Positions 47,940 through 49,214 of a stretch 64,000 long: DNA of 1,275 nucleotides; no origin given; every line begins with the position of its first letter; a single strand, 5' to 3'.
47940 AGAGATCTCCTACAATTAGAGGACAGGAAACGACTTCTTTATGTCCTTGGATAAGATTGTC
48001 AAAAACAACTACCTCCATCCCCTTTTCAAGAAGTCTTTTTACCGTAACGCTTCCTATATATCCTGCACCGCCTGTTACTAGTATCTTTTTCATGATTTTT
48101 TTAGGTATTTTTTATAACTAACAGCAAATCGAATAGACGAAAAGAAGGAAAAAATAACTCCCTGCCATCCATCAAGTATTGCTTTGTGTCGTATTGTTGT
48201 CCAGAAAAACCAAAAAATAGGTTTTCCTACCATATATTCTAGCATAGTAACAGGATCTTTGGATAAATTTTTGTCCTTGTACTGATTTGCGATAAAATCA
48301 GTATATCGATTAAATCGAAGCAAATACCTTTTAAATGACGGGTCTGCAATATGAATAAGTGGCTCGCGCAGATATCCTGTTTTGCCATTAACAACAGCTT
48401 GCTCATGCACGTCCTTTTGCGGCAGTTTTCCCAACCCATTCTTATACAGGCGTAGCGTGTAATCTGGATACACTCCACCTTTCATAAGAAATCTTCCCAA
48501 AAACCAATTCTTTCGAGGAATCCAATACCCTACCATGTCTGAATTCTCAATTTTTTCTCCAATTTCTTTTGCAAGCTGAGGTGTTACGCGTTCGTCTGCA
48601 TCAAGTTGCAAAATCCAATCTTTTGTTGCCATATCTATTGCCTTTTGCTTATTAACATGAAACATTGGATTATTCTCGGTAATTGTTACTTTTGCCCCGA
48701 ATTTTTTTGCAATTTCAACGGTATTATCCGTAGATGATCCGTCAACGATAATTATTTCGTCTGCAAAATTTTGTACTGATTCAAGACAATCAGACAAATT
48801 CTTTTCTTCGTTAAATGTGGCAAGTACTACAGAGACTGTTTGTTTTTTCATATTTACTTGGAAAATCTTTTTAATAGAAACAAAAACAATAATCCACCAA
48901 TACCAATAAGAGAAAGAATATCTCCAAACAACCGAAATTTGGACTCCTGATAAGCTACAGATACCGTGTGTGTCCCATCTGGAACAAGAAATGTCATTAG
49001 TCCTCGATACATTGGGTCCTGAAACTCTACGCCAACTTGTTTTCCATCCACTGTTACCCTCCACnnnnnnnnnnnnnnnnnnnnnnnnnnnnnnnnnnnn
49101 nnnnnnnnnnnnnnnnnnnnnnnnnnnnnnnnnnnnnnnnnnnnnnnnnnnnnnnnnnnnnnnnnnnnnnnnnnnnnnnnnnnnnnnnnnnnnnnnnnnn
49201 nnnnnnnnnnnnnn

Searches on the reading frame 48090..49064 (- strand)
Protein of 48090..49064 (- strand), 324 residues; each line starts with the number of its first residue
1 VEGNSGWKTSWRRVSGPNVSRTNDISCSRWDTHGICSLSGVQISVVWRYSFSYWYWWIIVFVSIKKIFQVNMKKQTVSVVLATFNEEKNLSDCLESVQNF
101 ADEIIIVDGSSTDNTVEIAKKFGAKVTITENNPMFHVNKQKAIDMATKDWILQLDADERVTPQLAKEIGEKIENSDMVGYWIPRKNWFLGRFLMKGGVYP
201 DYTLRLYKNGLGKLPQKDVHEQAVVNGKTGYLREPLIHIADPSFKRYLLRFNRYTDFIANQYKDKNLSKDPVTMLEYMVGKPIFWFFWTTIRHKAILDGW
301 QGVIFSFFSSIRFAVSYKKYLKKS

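Call 38: search_protein_families(library=pfam, proteins=[window:48090-49064:-], max_evalue=0.001)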
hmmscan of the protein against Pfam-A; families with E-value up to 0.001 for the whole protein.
window:48090-49064:- (324 aa): 3 families
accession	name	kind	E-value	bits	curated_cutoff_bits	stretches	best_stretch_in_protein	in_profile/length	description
PF00535.33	Glycos_transf_2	-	1.1e-23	84.5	23.3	1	78-196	1-129/168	Glycosyl transferase family 2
PF13704.12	Glyco_tranf_2_4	-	2.3e-05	25.3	27.5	1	85-158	2-82/98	Glycosyl transferase family 2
PF13641.12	Glyco_tranf_2_3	-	0.00062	20.3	27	1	77-164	3-103/230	Glycosyltransferase like family 2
